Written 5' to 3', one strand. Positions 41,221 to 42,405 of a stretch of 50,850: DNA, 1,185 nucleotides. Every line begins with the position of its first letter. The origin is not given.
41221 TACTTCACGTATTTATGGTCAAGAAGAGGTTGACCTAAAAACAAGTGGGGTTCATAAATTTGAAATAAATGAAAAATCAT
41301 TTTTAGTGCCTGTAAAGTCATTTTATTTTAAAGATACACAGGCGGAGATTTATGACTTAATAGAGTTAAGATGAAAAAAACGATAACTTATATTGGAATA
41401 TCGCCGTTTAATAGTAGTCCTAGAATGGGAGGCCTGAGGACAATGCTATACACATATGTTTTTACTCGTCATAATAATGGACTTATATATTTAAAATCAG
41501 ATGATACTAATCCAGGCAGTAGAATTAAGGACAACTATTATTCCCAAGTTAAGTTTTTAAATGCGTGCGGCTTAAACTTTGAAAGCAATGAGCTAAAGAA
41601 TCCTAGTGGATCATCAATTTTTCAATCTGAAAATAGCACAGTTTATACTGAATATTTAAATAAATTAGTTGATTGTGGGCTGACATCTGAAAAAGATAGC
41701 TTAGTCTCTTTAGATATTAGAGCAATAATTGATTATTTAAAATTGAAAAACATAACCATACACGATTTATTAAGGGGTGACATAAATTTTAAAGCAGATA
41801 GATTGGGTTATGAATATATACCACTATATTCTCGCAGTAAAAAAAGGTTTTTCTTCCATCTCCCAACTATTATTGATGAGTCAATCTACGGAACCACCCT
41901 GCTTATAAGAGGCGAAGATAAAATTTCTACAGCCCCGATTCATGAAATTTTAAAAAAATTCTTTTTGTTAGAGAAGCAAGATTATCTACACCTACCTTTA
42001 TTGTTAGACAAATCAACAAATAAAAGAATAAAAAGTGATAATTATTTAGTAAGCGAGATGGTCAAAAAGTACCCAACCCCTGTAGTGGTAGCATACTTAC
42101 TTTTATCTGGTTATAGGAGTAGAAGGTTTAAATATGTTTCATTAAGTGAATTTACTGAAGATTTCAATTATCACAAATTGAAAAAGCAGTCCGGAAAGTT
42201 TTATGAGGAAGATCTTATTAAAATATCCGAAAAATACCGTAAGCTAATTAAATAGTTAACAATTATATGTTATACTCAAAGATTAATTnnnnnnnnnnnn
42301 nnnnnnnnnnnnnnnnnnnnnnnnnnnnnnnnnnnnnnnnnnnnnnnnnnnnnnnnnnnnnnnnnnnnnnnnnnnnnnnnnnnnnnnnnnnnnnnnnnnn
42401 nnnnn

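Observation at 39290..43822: Very AT-rich cassette centred on methionine/SAM and aminoacylation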

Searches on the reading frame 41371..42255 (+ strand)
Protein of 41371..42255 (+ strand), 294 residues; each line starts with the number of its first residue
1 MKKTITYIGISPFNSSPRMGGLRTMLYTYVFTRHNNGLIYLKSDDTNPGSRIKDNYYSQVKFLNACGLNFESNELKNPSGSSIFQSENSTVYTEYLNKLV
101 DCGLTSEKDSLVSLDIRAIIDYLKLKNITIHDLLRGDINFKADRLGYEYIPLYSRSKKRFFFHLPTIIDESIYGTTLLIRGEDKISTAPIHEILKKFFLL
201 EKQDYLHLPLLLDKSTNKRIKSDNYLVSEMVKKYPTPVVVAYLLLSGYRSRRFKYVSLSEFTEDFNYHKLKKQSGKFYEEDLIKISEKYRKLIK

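Call 4: search_protein_families(library=pfam, proteins=[window:41371-42255:+], max_evalue=0.01)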
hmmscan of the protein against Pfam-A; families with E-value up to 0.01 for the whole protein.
window:41371-42255:+ (294 aa): 1 family
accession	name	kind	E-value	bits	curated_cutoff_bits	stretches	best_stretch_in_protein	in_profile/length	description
PF00749.27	tRNA-synt_1c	-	2.1e-19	70.1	23.4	2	19-104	16-93/314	tRNA synthetases class I (E and Q), catalytic domain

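Call 5: search_protein_families(library=ncbifam, proteins=[window:41371-42255:+], max_evalue=0.01)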
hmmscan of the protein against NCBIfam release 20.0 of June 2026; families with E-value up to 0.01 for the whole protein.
window:41371-42255:+ (294 aa): 6 families
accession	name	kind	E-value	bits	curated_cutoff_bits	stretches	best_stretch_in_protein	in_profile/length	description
TIGR00464.1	gltX_bact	equivalog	1.6e-26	93.2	289.95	2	126-290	152-316/470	glutamate--tRNA ligase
TIGR03838.1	queuosine_YadB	equivalog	9e-15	54.8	276.7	2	125-224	138-235/272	tRNA glutamyl-Q(34) synthetase GluQRS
NF004314.0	PRK05710.1-3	equivalog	5.2e-14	52.3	256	2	153-247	167-259/297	tRNA glutamyl-Q(34) synthetase GluQRS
NF004315.1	PRK05710.1-4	equivalog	2.6e-12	46.7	250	1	154-224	183-253/274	tRNA glutamyl-Q(34) synthetase GluQRS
NF004312.0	PRK05710.1-1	equivalog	7.6e-12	45.2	453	1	129-244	149-260/306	tRNA glutamyl-Q(34) synthetase GluQRS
NF004313.0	PRK05710.1-2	equivalog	1.6e-06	27.5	380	1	155-221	178-244/299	tRNA glutamyl-Q(34) synthetase GluQRS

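Call 10: find_encoding_contigs(protein=window:41371-42255:+, flank=10000, max_places=10)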
Protein window:41371-42255:+ (294 aa): 2 contigs read that carry it; 2 places shown.
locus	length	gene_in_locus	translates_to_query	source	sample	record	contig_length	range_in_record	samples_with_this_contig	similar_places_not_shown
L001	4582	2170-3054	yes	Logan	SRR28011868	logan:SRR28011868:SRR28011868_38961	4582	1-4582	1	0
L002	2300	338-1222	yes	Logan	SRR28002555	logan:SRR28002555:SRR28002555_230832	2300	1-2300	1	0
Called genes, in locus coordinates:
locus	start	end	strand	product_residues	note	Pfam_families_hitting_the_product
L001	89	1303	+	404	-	PF01941:AdoMet_Synthase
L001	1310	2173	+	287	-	PF16261:DUF4915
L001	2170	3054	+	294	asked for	PF00749:tRNA-synt_1c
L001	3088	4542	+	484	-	PF00133:tRNA-synt_1, PF01406:tRNA-synt_1e, PF09334:tRNA-synt_1g, PF00133:tRNA-synt_1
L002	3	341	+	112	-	?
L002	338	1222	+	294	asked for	PF00749:tRNA-synt_1c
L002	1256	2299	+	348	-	?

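Call 11: find_homologous_proteins(query=window:41371-42255:+)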
Query window:41371-42255:+ (294 aa): 12 proteins with E <= 0.001 among 658 candidates.
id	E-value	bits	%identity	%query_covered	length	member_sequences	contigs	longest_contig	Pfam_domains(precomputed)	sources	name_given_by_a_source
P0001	3.3e-189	645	100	100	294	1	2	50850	PF00749.28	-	-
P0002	3.2e-79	285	48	97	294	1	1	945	PF00749.28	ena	-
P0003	4.7e-78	281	47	96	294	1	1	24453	PF00749.28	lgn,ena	-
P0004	5.1e-75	271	47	95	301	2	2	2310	PF00749.28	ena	-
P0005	2.4e-74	269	48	97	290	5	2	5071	PF00749.28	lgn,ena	-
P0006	2.2e-73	265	45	96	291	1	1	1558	PF00749.28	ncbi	-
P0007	3.8e-69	251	46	98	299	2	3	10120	PF00749.28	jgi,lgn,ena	jgi:glutamyl-tRNA synthetase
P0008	1.6e-66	243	43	96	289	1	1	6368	PF00749.28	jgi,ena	-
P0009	1.8e-59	220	42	93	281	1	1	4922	PF00749.28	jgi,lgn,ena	-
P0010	1.2e-58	217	43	94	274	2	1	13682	PF00749.28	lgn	-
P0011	3.4e-56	209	41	93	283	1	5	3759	PF00749.28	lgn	-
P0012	5.0e-56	208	42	94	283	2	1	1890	PF00749.28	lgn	-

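Call 12: find_encoding_contigs(protein=P0003, flank=10000, max_places=3)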
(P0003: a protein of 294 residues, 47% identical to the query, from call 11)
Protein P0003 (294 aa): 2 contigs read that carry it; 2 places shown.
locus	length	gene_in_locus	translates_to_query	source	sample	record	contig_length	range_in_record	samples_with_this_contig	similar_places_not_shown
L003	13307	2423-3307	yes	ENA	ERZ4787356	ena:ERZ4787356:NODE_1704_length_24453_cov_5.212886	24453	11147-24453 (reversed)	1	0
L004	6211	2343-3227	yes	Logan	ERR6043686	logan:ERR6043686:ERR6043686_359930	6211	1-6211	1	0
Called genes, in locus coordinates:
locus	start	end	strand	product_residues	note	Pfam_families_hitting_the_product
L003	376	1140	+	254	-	PF13469:Sulfotransfer_3 (faint), PF09037:Sulphotransf (weak)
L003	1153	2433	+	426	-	PF01941:AdoMet_Synthase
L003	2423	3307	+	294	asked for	PF00749:tRNA-synt_1c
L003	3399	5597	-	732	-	PF00133:tRNA-synt_1, PF09334:tRNA-synt_1g, PF00133:tRNA-synt_1, PF08264:Anticodon_1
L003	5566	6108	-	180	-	-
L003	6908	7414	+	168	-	-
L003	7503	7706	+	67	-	-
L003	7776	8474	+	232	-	PF09335:VTT_dom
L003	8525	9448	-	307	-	PF00890:FAD_binding_2 (faint), PF01134:GIDA (faint), PF01266:DAO (faint), PF01946:Thi4 (faint), PF03486:HI0933_like (faint), PF07992:Pyr_redox_2, PF13738:Pyr_redox_3, PF00070:Pyr_redox, +2 more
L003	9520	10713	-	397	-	PF00091:Tubulin, PF12327:FtsZ_C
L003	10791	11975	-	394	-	PF11104:PilM_2, PF14450:FtsA (weak), PF02491:SHS2_FTSA, PF14450:FtsA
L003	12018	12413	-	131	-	PF02130:YbeY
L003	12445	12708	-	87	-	-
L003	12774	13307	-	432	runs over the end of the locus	PF03129:HGTP_anticodon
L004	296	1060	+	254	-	PF13469:Sulfotransfer_3 (faint), PF09037:Sulphotransf (weak)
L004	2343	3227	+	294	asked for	PF00749:tRNA-synt_1c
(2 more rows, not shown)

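Call 13: find_encoding_contigs(protein=P0010, flank=10000, max_places=3)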
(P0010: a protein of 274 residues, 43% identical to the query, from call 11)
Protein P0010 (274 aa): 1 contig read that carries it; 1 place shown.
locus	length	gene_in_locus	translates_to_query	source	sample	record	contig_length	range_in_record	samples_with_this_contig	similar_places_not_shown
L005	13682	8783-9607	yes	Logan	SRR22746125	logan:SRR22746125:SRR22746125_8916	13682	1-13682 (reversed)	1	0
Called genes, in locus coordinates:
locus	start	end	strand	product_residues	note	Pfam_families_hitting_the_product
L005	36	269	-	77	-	PF01541:GIY-YIG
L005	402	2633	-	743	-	-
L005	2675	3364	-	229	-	-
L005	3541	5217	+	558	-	PF00005:ABC_tran, PF02463:SMC_N (faint), PF00006:ATP-synt_ab (faint), PF13304:AAA_21 (faint), PF13401:AAA_22 (faint), PF00005:ABC_tran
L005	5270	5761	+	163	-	PF20329:DUF6624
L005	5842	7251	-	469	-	-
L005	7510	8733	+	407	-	PF01941:AdoMet_Synthase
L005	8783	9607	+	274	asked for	PF00749:tRNA-synt_1c (weak)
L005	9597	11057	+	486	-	PF00133:tRNA-synt_1, PF01406:tRNA-synt_1e, PF09334:tRNA-synt_1g, PF00133:tRNA-synt_1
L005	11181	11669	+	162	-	-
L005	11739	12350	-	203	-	-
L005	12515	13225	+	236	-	PF00849:PseudoU_synth_2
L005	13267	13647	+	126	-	PF01245:Ribosomal_L19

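Call 14: find_encoding_contigs(protein=P0007, flank=10000, max_places=3)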
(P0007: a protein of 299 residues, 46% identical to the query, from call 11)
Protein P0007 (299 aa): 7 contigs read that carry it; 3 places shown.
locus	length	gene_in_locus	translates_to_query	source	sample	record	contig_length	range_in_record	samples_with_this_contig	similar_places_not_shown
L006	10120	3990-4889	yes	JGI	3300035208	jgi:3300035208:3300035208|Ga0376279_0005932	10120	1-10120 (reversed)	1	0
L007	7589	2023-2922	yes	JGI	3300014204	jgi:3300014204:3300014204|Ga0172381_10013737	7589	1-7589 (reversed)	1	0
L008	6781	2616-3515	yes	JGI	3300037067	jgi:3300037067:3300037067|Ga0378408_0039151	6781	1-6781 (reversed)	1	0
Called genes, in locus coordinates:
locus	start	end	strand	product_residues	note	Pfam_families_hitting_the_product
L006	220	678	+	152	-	-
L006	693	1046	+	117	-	-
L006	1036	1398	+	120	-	-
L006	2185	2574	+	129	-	PF00293:NUDIX, PF13869:NUDIX_2 (weak)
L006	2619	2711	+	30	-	-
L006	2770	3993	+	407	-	PF01941:AdoMet_Synthase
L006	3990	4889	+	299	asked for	PF00749:tRNA-synt_1c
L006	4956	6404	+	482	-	PF00133:tRNA-synt_1, PF01406:tRNA-synt_1e, PF09334:tRNA-synt_1g, PF00133:tRNA-synt_1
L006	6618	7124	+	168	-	PF13529:Peptidase_C39_2, PF03412:Peptidase_C39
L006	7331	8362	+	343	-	PF04055:Radical_SAM, PF13353:Fer4_12 (faint)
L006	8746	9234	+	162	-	-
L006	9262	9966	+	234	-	-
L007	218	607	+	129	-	PF00293:NUDIX, PF13869:NUDIX_2 (weak)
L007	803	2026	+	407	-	PF01941:AdoMet_Synthase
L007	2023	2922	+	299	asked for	PF00749:tRNA-synt_1c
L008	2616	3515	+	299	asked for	PF00749:tRNA-synt_1c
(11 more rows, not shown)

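Call 15: find_encoding_contigs(protein=P0008, flank=10000, max_places=3)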
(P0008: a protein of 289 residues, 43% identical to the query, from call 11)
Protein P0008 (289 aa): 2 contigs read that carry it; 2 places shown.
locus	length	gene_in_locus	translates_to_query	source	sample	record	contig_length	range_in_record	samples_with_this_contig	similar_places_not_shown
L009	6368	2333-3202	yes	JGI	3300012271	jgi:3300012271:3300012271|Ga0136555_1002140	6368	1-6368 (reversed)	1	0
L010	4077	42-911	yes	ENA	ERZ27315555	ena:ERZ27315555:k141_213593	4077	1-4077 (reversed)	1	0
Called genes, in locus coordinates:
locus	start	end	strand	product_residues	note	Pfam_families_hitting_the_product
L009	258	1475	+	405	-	PF01941:AdoMet_Synthase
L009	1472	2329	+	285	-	PF16261:DUF4915 (weak)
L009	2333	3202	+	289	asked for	PF00749:tRNA-synt_1c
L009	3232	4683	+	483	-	PF00133:tRNA-synt_1, PF01406:tRNA-synt_1e, PF09334:tRNA-synt_1g, PF00133:tRNA-synt_1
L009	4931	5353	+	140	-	PF00293:NUDIX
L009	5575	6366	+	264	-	?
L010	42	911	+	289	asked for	PF00749:tRNA-synt_1c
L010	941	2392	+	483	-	PF00133:tRNA-synt_1, PF01406:tRNA-synt_1e, PF09334:tRNA-synt_1g, PF00133:tRNA-synt_1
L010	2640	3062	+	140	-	PF00293:NUDIX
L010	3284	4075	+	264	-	?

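Call 22: find_related_loci(query=A1, collection=genome_contigs, flank=10000)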
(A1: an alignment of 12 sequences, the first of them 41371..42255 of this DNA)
Query A1 (294 aa) in genome_contigs; peptide patterns used: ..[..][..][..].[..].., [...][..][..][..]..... (x = any residue, [..] = any of these).
42 stretches matched a pattern; 1 encode a relative of the query (tblastn E <= 1e-3); 1 distinct loci.
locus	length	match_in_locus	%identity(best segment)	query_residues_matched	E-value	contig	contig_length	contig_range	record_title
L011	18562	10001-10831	42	1-277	2e-62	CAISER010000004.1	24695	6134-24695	Candidatus Collierbacteria bacterium isolate LaPlata_bin-1578 genome assembly, contig: bin-1578:04/43, whole genome shot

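Call 23: find_related_loci(query=A1, collection=viral_contigs, flank=10000)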
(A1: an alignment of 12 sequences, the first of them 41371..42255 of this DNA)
Query A1 (294 aa) in viral_contigs; peptide patterns used: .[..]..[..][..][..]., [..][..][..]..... (x = any residue, [..] = any of these).
69 stretches matched a pattern, but none encodes a relative of the query by tblastn (E <= 1e-3).
